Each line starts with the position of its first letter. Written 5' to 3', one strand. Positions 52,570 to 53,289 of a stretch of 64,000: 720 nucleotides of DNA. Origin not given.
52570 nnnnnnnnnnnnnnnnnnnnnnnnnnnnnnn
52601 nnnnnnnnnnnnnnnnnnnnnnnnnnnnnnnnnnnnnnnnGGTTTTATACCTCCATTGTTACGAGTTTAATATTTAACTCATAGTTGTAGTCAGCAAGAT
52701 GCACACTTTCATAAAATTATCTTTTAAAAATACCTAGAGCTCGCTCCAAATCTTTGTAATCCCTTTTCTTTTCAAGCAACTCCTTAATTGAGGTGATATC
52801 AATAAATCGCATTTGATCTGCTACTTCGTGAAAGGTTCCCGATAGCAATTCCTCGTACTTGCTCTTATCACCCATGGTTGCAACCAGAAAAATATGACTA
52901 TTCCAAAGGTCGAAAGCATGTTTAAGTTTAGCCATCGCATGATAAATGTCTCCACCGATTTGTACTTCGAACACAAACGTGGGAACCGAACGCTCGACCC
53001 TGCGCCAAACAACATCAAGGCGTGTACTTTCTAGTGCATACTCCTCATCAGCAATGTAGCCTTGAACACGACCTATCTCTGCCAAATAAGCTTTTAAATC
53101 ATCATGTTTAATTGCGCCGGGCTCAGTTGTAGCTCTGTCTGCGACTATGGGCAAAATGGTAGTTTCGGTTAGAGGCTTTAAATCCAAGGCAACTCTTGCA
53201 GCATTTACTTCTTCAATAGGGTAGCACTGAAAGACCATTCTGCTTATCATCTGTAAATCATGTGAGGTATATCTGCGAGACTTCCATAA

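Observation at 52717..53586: EVE/PUA-like reader fused to a PD-(D/E)xK-like domain: candidate modification-dependent nuclease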

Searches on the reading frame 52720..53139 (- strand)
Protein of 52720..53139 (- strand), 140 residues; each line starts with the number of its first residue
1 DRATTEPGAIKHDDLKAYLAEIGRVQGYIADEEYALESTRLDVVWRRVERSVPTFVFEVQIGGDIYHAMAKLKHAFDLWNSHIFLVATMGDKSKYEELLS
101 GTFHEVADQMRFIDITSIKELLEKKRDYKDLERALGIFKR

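Call 18: search_protein_representatives(protein=window:52720-53139:-)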
Query: 140 residues. Proteins with E-value up to 0.001 (for the whole library): 437; up to 1e-10: 243; up to 1e-30: 25. The best 150 are listed.
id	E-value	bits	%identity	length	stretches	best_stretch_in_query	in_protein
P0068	2.1e-61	222.3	74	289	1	4-140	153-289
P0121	5.0e-54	198.4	79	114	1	29-140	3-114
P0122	2.8e-48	179.8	60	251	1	7-137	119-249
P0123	6.9e-47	175.3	57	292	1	8-138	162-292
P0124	3.0e-46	173.2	56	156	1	3-137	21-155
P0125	2.1e-43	164.1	54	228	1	5-137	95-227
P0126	8.1e-43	162.1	57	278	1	11-137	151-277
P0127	5.3e-41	156.3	53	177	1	6-137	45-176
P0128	2.8e-40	153.9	58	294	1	11-137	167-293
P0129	3.8e-40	153.5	55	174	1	9-138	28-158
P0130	1.2e-39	151.9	53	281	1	9-137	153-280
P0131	6.9e-39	149.4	54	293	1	7-129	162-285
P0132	9.4e-38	145.7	54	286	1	11-137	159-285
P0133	4.1e-37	143.7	48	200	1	9-136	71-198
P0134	5.9e-37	143.2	50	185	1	12-138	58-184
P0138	6.7e-36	139.7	48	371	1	7-138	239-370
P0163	8.2e-26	107.1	41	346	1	11-137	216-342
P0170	3.2e-25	105.2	40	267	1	8-138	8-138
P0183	5.1e-24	101.3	44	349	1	9-134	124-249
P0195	1.5e-22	96.5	39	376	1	9-132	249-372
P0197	2.4e-22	95.9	36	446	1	9-135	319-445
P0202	5.3e-22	94.7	37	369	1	10-132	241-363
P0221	4.4e-20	88.5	38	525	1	9-134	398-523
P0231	2.2e-19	86.3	40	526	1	7-132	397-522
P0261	1.9e-16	76.8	37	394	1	11-134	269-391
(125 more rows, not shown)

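Call 22: search_protein_families(library=pfam, alignment_id=A2, max_evalue=0.001)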
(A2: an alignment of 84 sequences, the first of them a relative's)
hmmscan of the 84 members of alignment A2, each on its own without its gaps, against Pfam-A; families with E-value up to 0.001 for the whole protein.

A. member 1, P0138 (371 aa): 0 families

B. families by the number of members that match (of 84 scanned): 11 families
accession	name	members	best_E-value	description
PF01878.24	EVE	15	1.1e-10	EVE domain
PF08819.17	DUF1802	6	6.3e-41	Domain of unknown function (DUF1802)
PF14338.12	Mrr_N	4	2.9e-30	Mrr N-terminal domain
PF05066.19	HARE-HTH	2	1.4e-17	HB1, ASXL, restriction endonuclease HTH domain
PF18899.5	DUF5655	1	9.2e-13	Domain of unknown function (DUF5655)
PF25213.1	HVO_A0261_N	1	3.5e-05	HVO_A0261 N-terminal domain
PF14947.12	HTH_45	1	4.5e-05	Winged helix-turn-helix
PF02037.33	SAP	1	9.3e-05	SAP domain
PF24409.1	wHTH-PRTase_assc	1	0.00075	wHTH-PRTase associated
PF24038.1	DUF7347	1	0.00082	Domain of unknown function (DUF7347)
PF13715.12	CarbopepD_reg_2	1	0.00099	CarboxypepD_reg-like domain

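Call 27: search_solved_structures(query=A3, max_evalue=10, show_alignments=4)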
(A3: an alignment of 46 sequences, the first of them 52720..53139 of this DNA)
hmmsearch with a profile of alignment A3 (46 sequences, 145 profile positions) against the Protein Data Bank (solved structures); distinct sequences matched with E-value up to 10: 1.
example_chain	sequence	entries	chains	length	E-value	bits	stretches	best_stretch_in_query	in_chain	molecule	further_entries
8h3v_G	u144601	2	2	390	0.58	12.9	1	4-49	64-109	RNA polymerase sigma factor SigA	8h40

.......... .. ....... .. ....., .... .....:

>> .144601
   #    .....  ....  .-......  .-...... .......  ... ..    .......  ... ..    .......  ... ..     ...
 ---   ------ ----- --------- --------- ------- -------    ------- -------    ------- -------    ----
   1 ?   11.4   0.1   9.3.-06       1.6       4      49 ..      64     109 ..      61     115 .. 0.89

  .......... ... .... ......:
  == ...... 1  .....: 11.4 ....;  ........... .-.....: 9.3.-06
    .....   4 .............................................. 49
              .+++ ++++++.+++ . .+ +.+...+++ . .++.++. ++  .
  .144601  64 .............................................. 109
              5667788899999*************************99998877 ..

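Call 28: search_protein_families(library=pfam, alignment_id=A3, max_evalue=10)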
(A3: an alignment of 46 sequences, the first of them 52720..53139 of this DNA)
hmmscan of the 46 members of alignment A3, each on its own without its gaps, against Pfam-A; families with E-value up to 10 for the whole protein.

A. member 1, window:52720-53139:- (140 aa): 2 families
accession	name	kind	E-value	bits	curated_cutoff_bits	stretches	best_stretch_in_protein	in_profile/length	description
PF11537.13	NitrOD5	-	0.072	13.7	27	1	91-139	44-93/94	Nitrosopumilus output domain 5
PF13458.12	Peripla_BP_6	-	0.16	12.1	31.7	1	13-93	153-230/343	Periplasmic binding protein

B. families by the number of members that match (of 46 scanned): 25 families
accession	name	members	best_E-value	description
PF07798.16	CCDC90-like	2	0.044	Coiled-coil domain-containing protein 90-like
PF08617.15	CGI-121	2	0.045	Kinase binding protein CGI-121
PF14485.11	DUF4431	2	0.093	Domain of unknown function (DUF4431)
PF16490.10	Oxidoreduct_C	1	0.0077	Putative oxidoreductase C terminal domain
PF06287.16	DUF1039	1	0.013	Protein of unknown function (DUF1039)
PF00249.37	Myb_DNA-binding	1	0.015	Myb-like DNA-binding domain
PF16331.10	TolA_bind_tri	1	0.036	TolA binding protein trimerisation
PF21560.2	Gp34_2nd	1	0.058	Long-tail fiber proximal subunit, C-terminal, second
PF24999.1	LAMB4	1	0.061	Laminin subunit beta-4-like domain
PF11537.13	NitrOD5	1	0.072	Nitrosopumilus output domain 5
PF16888.10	YwqH-like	1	0.073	YwqH-like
PF03607.23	DCX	1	0.077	Doublecortin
PF19211.5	CoV_NSP2_N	1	0.08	Coronavirus replicase NSP2, N-terminal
PF21408.2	MTR4-like_stalk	1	0.091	Exosome RNA helicase MTR4-like, stalk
PF01652.23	IF4E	1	0.11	Eukaryotic initiation factor 4E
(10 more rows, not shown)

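Call 33: predict_structure(alignment_id=A3)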
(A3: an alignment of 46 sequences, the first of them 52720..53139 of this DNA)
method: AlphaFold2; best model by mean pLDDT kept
length: 140 residues; sequences in the alignment: 46
mean_pLDDT: 94.1   pTM: 0.86
mean pLDDT of the five models: 94.1, 94.0, 94.0, 93.9, 93.7
residues with pLDDT >= 90: 128; 70-90: 3; 50-70: 9; < 50: 0
segments of 3 or more residues with pLDDT < 50: none
pLDDT, mean of each block of 10 residues (from residue 1): 64 97 97 97 98 98 97 98 98 98 98 97 95 85
secondary structure, 60 per line:
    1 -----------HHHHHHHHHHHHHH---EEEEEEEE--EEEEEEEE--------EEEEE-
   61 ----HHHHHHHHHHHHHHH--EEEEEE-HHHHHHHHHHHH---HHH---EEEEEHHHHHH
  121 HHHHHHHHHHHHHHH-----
elements in order: H12-25 E29-36 E39-46 E55-59 H65-79 E82-87 H89-100 E110-114 H115-135

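Call 37: fold_search(model_id=the predicted structure, library=pdb)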
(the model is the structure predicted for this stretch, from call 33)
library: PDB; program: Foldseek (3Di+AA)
matches with E <= 10: 567; with E <= 0.001: 0
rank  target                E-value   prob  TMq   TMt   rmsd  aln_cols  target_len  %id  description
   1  9nl2_A                1.8e-02  0.85  0.38  0.07   9.3       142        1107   12  Structure of R2 retrotransposon protein from Platysternon megacephalum initiating target-primed reverse transcription (released 2025-06-18)
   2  3hrl                  2.1e-02  0.92  0.38  0.54  10.1       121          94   13  Crystal structure of a putative endonuclease-like protein (ngo0050) from neisseria gonorrhoeae (released 2009-06-30)
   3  4dap                  4.3e-02  0.90  0.44  0.30   4.7       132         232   18  The structure of Escherichia coli SfsA (released 2013-08-14)
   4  2gjs_B                4.6e-02  0.60  0.38  0.38  12.1       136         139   12  The crystal structure of human RRAD in complex with GDP (released 2006-04-11)
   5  2g3w_A                9.0e-02  0.82  0.47  0.39   5.3       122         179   10  The Crystal Structure of YaeQ Protein from Xanthomonas axonopodis pv. citri (released 2007-02-27)
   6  3c0u_B                9.6e-02  0.82  0.48  0.40   5.1       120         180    8  Crystal structure of E.coli yaeQ protein (released 2008-01-29)
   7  3kcn_A                1.0e-01  0.72  0.34  0.35   8.8        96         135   14  The crystal structure of adenylate cyclase from Rhodopirellula baltica (released 2009-11-17)
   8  3s1s                  1.1e-01  0.85  0.25  0.05   3.9        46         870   20  Characterization and crystal structure of the type IIG restriction endonuclease BpuSI (released 2011-07-13)
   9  9i05_Xi               1.2e-01  0.57  0.39  0.15  10.1       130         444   15  Cryo-EM structure of the large subunit of the mitochondrial ribosome from Toxoplasma gondii (released 2025-06-11)
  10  9f9l_A                1.2e-01  0.25  0.32  0.25  10.2       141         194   13  Crystal structure of MUS81-EME1 bound by compound 16. (released 2024-07-03)
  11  3r3p_B                1.2e-01  0.80  0.40  0.54   6.8       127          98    8  Homing Endonuclease I-Bth0305I Catalytic Domain (released 2011-10-05)
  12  2g3w_B                1.3e-01  0.77  0.48  0.40   5.3       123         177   10  The Crystal Structure of YaeQ Protein from Xanthomonas axonopodis pv. citri (released 2007-02-27)
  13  3ijm_A                1.4e-01  0.69  0.31  0.30   4.1        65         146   17  The structure of a restriction endonuclease-like fold superfamily protein from Spirosoma linguale. (released 2009-09-22)
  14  3ijm_B                1.7e-01  0.69  0.36  0.35   4.4        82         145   15  The structure of a restriction endonuclease-like fold superfamily protein from Spirosoma linguale. (released 2009-09-22)
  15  9f9k_A                1.7e-01  0.25  0.32  0.27   9.2       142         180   15  Crystal structure of MUS81-EME1 bound by compound 15. (released 2024-07-03)
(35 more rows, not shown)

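Call 61: fold_search(model_id=the predicted structure, library=viral)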
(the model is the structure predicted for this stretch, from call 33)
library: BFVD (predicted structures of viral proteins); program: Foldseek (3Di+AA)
matches with E <= 10: 625; with E <= 0.001: 5
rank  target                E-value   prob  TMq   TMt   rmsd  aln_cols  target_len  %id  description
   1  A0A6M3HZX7            3.6e-04  1.00  0.55  0.64   4.6       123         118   15  (no name in the UniProt tables at hand)
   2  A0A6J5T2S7            3.9e-04  1.00  0.55  0.55   5.8       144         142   14  PD-(D/E)XK nuclease domain-containing protein [uncultured Caudovirales phage]
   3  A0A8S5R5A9            5.4e-04  1.00  0.54  0.29   4.5       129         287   12  Putative nuclease of the RecB family [Ackermannviridae sp. ctaCq7]
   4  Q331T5                7.5e-04  1.00  0.55  0.39   4.5       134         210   16  (no name in the UniProt tables at hand)
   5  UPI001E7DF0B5         9.2e-04  1.00  0.43  0.45   5.7        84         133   13  (no name look-up for this kind of identifier)
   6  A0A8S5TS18            1.2e-03  0.99  0.42  0.17  16.1       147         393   12  Endonuclease-like protein [Siphoviridae sp. ctEw721]
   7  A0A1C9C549            1.4e-03  1.00  0.51  0.35   4.6       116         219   14  Putative Kila-N domain-containing protein [Heterosigma akashiwo virus 01]
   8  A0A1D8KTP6            2.8e-03  1.00  0.45  0.36   6.1       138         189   10  Restriction endonuclease [Synechococcus phage S-CAM7]
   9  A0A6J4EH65            2.8e-03  0.99  0.45  0.34   5.4       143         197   14  (no name in the UniProt tables at hand)
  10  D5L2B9                3.5e-03  0.99  0.42  0.35  11.5       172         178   12  Restriction endonuclease type IV Mrr domain-containing protein [uncultured virus]
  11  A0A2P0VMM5            4.0e-03  1.00  0.48  0.46   9.3       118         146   14  Uncharacterized protein [Tetraselmis virus 1]
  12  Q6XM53                4.8e-03  0.99  0.43  0.18   4.8       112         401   17  FirrV-1-A34 [Feldmannia irregularis virus a]
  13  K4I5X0                5.5e-03  0.99  0.47  0.34   6.3       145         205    9  Uncharacterized protein [Salmonella phage STML-198]
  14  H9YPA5                5.9e-03  1.00  0.44  0.42   2.7        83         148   12  (no name in the UniProt tables at hand)
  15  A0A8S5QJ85            5.9e-03  1.00  0.57  0.31   4.9       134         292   13  Restriction endonuclease [Siphoviridae sp. ctezl47]
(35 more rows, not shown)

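Call 65: search_protein_families(library=pfam, proteins=[P0221, P0231, P0197, P0261, P0195, P0138, P0202, P0183, P0163, P0170], max_evalue=0.01)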
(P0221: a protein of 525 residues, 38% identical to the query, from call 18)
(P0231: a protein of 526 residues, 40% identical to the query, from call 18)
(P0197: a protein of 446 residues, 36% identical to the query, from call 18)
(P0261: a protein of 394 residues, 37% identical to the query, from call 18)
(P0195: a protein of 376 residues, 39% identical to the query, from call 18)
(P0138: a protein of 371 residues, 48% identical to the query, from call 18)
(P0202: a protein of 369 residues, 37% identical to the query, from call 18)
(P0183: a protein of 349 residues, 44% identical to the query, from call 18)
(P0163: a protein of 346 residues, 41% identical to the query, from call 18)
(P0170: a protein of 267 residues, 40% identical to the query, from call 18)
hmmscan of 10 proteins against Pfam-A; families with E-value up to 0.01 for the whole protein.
P0221 (525 aa): 0 families

P0231 (526 aa): 0 families

P0197 (446 aa): 0 families

P0261 (394 aa): 2 families
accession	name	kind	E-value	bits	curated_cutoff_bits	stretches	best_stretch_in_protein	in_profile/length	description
PF08819.17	DUF1802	-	6.3e-41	140.5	25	1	5-174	1-173/174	Domain of unknown function (DUF1802)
PF13715.12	CarbopepD_reg_2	-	0.00099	19.5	32.2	1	211-274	10-74/88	CarboxypepD_reg-like domain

P0195 (376 aa): 1 family
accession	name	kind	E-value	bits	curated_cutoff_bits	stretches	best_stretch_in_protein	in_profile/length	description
PF05066.19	HARE-HTH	-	1.4e-17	64.2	25.9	1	151-224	1-71/71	HB1, ASXL, restriction endonuclease HTH domain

P0138 (371 aa): 0 families

P0202 (369 aa): 2 families
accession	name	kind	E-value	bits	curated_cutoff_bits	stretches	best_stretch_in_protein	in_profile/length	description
PF05066.19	HARE-HTH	-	8.2e-16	58.6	25.9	1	133-200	3-69/71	HB1, ASXL, restriction endonuclease HTH domain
PF14338.12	Mrr_N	-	1.7e-13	51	29.5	1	5-92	1-85/87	Mrr N-terminal domain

P0183 (349 aa): 0 families

P0163 (346 aa): 1 family
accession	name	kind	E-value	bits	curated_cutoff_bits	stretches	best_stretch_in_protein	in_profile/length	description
PF08819.17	DUF1802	-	1.6e-28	100.1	25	1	12-169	2-173/174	Domain of unknown function (DUF1802)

P0170 (267 aa): 1 family
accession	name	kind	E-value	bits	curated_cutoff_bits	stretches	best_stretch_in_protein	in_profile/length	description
PF18899.5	DUF5655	-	9.2e-13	48.7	24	1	166-266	4-105/109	Domain of unknown function (DUF5655)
